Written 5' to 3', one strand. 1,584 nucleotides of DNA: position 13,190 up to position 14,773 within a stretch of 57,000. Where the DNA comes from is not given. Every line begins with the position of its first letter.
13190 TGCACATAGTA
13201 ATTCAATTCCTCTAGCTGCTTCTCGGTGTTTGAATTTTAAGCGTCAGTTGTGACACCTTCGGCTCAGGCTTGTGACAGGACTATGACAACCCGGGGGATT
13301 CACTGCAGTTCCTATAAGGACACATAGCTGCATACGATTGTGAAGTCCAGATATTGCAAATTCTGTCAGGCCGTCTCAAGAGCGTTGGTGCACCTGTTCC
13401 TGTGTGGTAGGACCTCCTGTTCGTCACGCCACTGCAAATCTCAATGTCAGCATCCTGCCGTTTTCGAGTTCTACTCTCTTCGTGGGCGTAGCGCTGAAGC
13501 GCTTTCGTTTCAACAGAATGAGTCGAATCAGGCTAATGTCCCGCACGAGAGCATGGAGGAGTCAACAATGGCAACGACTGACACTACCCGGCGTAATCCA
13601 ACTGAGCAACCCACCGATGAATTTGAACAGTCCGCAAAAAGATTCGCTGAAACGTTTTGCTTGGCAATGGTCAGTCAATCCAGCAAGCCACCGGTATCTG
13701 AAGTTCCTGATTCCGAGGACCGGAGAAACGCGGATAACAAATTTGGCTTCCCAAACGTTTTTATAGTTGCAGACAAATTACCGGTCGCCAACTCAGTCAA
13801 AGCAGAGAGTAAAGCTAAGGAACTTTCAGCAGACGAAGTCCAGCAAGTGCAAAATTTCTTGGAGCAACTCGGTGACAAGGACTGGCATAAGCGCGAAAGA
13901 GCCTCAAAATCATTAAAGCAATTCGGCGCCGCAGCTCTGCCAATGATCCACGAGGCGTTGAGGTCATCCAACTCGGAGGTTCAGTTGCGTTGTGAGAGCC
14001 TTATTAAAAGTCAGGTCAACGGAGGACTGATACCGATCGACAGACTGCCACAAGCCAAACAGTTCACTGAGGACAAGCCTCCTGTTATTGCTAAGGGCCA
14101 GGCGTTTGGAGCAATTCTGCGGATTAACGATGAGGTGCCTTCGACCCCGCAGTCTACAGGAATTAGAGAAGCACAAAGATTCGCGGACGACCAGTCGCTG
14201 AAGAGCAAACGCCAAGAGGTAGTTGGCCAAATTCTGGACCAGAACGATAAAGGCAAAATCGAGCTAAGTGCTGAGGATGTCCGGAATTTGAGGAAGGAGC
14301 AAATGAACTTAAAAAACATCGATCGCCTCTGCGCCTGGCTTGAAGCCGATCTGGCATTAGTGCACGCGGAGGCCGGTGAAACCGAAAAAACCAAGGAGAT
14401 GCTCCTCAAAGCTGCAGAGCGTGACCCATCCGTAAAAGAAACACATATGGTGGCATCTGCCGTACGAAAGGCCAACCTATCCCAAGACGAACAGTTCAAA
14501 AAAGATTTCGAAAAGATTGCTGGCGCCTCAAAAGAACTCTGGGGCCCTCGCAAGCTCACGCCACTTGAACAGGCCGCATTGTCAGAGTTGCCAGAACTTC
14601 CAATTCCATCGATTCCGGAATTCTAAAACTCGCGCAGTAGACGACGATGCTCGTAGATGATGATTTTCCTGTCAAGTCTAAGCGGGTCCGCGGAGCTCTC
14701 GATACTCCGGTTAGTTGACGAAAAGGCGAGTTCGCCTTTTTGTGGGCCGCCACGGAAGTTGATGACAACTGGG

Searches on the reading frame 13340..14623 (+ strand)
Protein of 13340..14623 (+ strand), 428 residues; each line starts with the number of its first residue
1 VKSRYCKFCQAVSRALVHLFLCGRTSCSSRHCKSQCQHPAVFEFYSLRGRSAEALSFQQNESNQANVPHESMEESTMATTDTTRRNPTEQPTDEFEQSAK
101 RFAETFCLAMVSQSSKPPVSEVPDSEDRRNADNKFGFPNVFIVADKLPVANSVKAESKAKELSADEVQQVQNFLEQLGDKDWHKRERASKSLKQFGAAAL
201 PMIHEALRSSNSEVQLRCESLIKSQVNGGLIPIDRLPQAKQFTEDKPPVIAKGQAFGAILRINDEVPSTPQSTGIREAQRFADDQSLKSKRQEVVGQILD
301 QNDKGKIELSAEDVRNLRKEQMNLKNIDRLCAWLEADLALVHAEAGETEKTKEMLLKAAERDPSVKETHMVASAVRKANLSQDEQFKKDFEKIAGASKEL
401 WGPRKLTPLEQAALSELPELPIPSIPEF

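Call 3: search_protein_families(library=pfam, proteins=[window:13340-14623:+], max_evalue=1)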
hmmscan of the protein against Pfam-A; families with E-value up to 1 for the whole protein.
window:13340-14623:+ (428 aa): 5 families
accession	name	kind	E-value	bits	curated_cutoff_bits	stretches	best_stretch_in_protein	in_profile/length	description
PF13646.12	HEAT_2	-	0.0034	18.1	27.7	1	172-215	3-48/88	HEAT repeats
PF10047.15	DUF2281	-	0.1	13.6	26.5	1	157-198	4-44/64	Protein of unknown function (DUF2281)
PF02985.28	HEAT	-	0.1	13.3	23.5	1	172-196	4-28/31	HEAT repeat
PF04954.18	SIP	-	0.13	13.2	26.3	1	255-358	12-102/119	Siderophore-interacting protein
PF11805.13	DUF3326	-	0.29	10.5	25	1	282-383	66-171/337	Protein of unknown function (DUF3326)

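Call 65: search_protein_families(library=padloc, proteins=[window:13340-14623:+], max_evalue=0.1)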
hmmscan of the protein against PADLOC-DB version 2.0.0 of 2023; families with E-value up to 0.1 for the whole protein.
window:13340-14623:+ (428 aa): 0 families
